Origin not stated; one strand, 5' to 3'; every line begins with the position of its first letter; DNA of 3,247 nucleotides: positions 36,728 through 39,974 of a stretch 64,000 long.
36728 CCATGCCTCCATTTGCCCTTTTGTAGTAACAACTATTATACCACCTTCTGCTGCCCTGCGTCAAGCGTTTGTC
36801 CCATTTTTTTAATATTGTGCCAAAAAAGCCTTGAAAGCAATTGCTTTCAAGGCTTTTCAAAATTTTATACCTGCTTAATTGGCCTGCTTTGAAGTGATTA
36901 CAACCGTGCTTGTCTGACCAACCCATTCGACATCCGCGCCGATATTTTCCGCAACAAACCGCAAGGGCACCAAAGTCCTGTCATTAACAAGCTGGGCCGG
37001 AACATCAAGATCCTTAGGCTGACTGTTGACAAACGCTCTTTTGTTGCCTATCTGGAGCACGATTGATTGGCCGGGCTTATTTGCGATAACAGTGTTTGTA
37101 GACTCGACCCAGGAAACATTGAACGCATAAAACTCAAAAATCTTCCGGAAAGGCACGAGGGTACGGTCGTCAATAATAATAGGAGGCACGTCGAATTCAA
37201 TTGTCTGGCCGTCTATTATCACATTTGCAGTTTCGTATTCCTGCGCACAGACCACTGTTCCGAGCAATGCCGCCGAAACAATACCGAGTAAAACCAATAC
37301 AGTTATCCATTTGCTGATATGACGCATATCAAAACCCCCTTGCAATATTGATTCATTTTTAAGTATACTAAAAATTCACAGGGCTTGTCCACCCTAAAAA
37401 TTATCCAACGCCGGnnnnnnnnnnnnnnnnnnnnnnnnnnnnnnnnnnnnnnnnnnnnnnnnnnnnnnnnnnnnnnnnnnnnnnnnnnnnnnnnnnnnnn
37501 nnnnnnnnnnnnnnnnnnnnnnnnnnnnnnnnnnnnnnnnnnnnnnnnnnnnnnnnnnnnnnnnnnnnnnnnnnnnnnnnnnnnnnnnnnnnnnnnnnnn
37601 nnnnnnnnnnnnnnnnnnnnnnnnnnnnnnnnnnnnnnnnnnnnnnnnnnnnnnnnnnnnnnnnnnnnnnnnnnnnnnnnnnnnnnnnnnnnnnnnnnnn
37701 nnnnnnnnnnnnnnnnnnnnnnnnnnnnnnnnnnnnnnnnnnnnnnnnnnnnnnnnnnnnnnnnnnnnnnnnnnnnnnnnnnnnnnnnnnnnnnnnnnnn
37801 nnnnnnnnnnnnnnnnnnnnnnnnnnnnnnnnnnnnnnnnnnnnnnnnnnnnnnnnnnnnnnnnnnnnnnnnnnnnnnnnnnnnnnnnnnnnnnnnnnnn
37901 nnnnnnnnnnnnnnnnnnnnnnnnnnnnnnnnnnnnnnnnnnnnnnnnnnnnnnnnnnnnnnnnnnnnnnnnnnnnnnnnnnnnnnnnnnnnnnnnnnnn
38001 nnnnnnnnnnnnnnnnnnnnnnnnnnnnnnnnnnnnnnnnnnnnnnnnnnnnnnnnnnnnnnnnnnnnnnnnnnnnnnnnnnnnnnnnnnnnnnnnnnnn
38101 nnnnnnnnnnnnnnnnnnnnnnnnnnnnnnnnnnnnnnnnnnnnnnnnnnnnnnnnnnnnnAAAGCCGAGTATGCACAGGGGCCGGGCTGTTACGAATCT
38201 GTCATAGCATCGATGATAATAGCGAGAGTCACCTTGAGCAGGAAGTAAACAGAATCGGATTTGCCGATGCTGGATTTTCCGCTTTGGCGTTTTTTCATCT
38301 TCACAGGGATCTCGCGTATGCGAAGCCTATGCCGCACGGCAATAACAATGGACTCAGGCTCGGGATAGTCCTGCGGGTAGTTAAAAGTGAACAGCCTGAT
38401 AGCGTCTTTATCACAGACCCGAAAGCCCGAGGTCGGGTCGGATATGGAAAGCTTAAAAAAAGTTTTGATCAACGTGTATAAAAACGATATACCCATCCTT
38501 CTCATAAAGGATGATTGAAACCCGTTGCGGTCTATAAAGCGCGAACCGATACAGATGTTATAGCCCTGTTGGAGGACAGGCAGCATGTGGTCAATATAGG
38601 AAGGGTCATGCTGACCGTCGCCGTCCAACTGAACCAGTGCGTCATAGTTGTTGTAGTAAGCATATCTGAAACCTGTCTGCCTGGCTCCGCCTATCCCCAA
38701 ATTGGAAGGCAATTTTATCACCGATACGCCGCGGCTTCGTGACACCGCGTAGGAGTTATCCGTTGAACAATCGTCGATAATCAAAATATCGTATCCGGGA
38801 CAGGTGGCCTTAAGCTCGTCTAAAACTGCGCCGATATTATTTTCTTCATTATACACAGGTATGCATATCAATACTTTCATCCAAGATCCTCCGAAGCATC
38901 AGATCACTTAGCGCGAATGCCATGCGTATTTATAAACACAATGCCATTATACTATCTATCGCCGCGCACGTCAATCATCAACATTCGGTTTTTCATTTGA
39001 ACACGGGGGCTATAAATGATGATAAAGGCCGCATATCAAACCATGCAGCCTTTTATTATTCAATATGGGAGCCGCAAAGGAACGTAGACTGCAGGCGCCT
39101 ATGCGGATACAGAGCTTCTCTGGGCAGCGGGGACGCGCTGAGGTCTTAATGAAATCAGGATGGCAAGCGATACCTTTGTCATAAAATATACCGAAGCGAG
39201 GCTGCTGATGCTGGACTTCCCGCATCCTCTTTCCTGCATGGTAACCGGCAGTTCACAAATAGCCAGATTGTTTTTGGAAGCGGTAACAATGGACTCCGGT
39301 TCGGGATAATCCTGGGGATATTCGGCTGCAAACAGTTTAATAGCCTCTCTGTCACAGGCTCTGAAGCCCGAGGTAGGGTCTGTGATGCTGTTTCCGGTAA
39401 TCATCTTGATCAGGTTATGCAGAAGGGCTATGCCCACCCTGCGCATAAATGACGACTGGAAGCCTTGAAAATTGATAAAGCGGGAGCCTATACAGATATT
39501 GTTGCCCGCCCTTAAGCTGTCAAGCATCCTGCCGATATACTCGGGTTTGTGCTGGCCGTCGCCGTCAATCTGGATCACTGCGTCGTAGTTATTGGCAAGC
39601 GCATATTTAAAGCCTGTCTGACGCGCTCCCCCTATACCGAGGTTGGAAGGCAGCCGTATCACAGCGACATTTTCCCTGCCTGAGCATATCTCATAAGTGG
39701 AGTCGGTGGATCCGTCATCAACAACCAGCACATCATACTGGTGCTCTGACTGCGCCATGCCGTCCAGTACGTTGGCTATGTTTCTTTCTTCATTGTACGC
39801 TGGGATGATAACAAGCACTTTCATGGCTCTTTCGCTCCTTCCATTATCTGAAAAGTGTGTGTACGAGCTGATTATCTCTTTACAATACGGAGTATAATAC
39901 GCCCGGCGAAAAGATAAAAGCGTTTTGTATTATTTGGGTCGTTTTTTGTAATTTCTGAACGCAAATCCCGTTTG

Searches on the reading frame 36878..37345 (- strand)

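Call 10: search_protein_families(library=pfam, proteins=[window:36878-37345:-], max_evalue=0.001)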
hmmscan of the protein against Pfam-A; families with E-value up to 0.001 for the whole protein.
window:36878-37345:- (156 aa): 1 family
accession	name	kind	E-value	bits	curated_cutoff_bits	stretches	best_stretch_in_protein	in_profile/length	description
PF07833.16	Cu_amine_oxidN1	-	7e-36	122.9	24.2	1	44-150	2-108/108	Copper amine oxidase N-terminal domain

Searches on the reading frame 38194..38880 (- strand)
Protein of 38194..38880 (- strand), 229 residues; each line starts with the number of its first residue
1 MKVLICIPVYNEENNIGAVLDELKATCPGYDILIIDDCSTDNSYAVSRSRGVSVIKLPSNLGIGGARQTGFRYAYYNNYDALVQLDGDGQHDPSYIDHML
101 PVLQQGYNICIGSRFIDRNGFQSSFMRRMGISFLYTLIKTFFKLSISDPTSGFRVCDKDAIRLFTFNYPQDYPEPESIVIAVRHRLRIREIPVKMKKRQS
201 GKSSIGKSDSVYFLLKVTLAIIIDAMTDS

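Call 9: search_protein_families(library=pfam, proteins=[window:38194-38880:-], max_evalue=0.001)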
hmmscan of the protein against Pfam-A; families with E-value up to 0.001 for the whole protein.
window:38194-38880:- (229 aa): 1 family
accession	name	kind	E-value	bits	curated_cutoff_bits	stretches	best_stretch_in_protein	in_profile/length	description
PF00535.33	Glycos_transf_2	-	4.2e-25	89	23.3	1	5-161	2-164/168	Glycosyl transferase family 2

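Call 68: search_protein_families(library=pfam, proteins=[window:38194-38880:-], max_evalue=0.0001)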
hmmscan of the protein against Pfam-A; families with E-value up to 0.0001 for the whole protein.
window:38194-38880:- (229 aa): 1 family
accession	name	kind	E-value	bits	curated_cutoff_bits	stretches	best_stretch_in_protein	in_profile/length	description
PF00535.33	Glycos_transf_2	-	4.2e-25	89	23.3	1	5-161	2-164/168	Glycosyl transferase family 2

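Call 72: search_protein_families(library=ncbifam, proteins=[window:38194-38880:-], max_evalue=0.00001)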
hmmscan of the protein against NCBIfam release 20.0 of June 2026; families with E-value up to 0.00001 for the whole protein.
window:38194-38880:- (229 aa): 10 families
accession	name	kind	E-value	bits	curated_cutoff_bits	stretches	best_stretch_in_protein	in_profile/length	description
TIGR04182.1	glyco_TIGR04182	equivalog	2.7e-24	86.1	325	1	3-201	2-196/293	S-layer glycoprotein N-glycosyltransferase AglJ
NF058614.1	PPMAGASynPpgS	equivalog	6.6e-23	81.3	370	1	3-197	2-198/226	polyprenyl-phospho-N-acetylgalactosaminyl synthase PpgS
NF047588.1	GlcsyltransPgfSStrep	equivalog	1.4e-15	57.3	500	1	1-165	1-168/308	glycosyltransferase PgfS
NF007986.1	PRK10714.1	equivalog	2.8e-11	43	529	1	2-165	7-173/316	undecaprenyl-phosphate 4-deoxy-4-formamido-L-arabinose transferase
NF041391.1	DPhHxTase_Halo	equivalog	3.1e-11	42.7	375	1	9-199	3-187/213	dolichyl-phosphate hexose transferase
TIGR01556.1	rhamnosyltran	subfamily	8.5e-09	35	200.55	1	29-123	21-120/281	rhamnosyltransferase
TIGR03937.1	PgaC_IcaA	equivalog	4.2e-08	32.5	422.3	1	3-106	47-153/407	poly-beta-1,6-N-acetyl-D-glucosamine synthase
TIGR03965.1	mycofact_glyco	equivalog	7e-08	31.8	280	1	3-107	76-183/467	mycofactocin biosynthesis glycosyltransferase MftF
TIGR04283.1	glyco_like_mftF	equivalog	1.3e-07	31.4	182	1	5-73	3-70/221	TIGR04283 family arsenosugar biosynthesis glycosyltransferase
NF007482.0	PRK10073.1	equivalog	1.7e-06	27.3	423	1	2-86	7-95/334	glycosyltransferase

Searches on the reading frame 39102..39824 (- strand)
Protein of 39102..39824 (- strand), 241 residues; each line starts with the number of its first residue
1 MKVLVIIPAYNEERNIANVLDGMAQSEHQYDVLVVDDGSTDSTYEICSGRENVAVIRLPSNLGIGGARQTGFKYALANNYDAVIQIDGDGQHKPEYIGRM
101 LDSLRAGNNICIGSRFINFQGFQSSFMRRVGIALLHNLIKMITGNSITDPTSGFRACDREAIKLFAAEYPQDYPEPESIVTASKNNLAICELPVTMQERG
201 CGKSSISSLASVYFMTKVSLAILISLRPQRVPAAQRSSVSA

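Call 9: search_protein_families(library=pfam, proteins=[window:39102-39824:-], max_evalue=0.001)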
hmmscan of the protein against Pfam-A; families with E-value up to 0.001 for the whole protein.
window:39102-39824:- (241 aa): 4 families
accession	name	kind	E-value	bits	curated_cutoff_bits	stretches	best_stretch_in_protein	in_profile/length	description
PF00535.33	Glycos_transf_2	-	2e-28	99.9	23.3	1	5-162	2-164/168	Glycosyl transferase family 2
PF13641.12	Glyco_tranf_2_3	-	1e-05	26.1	27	1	3-102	3-109/230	Glycosyltransferase like family 2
PF10111.15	Glyco_tranf_2_2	-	0.00063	19.7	27.3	1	5-102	2-104/276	Glycosyltransferase like family 2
PF13704.12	Glyco_tranf_2_4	-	0.00071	20.5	27.5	1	31-79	21-68/98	Glycosyl transferase family 2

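Call 72: search_protein_families(library=ncbifam, proteins=[window:39102-39824:-], max_evalue=0.00001)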
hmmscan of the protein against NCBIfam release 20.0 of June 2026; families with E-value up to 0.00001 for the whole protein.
window:39102-39824:- (241 aa): 13 families
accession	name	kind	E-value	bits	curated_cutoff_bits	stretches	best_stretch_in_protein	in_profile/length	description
TIGR04182.1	glyco_TIGR04182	equivalog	1.1e-26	93.9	325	1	3-201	2-195/293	S-layer glycoprotein N-glycosyltransferase AglJ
NF058614.1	PPMAGASynPpgS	equivalog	2.9e-22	79.2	370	1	3-193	2-193/226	polyprenyl-phospho-N-acetylgalactosaminyl synthase PpgS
NF047588.1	GlcsyltransPgfSStrep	equivalog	6.6e-18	65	500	1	1-166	1-168/308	glycosyltransferase PgfS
NF007986.1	PRK10714.1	equivalog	1.6e-16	60.3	529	1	2-217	7-221/316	undecaprenyl-phosphate 4-deoxy-4-formamido-L-arabinose transferase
NF041391.1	DPhHxTase_Halo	equivalog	1e-12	47.5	375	1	9-165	3-153/213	dolichyl-phosphate hexose transferase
TIGR03965.1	mycofact_glyco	equivalog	2.6e-11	43.1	280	1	2-115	75-190/467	mycofactocin biosynthesis glycosyltransferase MftF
NF041875.1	EPS_EpsD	equivalog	8.8e-11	41.8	370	1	5-110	3-111/325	exopolysaccharide biosynthesis glycosyltransferase EpsD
TIGR01556.1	rhamnosyltran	subfamily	4.1e-10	39.3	200.55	1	27-121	19-117/281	rhamnosyltransferase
TIGR03937.1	PgaC_IcaA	equivalog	6.1e-10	38.6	422.3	1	2-106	46-152/407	poly-beta-1,6-N-acetyl-D-glucosamine synthase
TIGR04283.1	glyco_like_mftF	equivalog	3.3e-09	36.6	182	1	5-60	3-58/221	TIGR04283 family arsenosugar biosynthesis glycosyltransferase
NF007482.0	PRK10073.1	equivalog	9.2e-09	34.7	423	1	2-87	7-95/334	glycosyltransferase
NF047683.1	TeichurnBiosyTuaG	equivalog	7.2e-08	32.4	400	1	3-105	8-112/252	teichuronic acid biosynthesis protein TuaG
NF010496.0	PRK13915.1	equivalog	9.7e-06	24.9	262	0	2-48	32-82/307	glucosyl-3-phosphoglycerate synthase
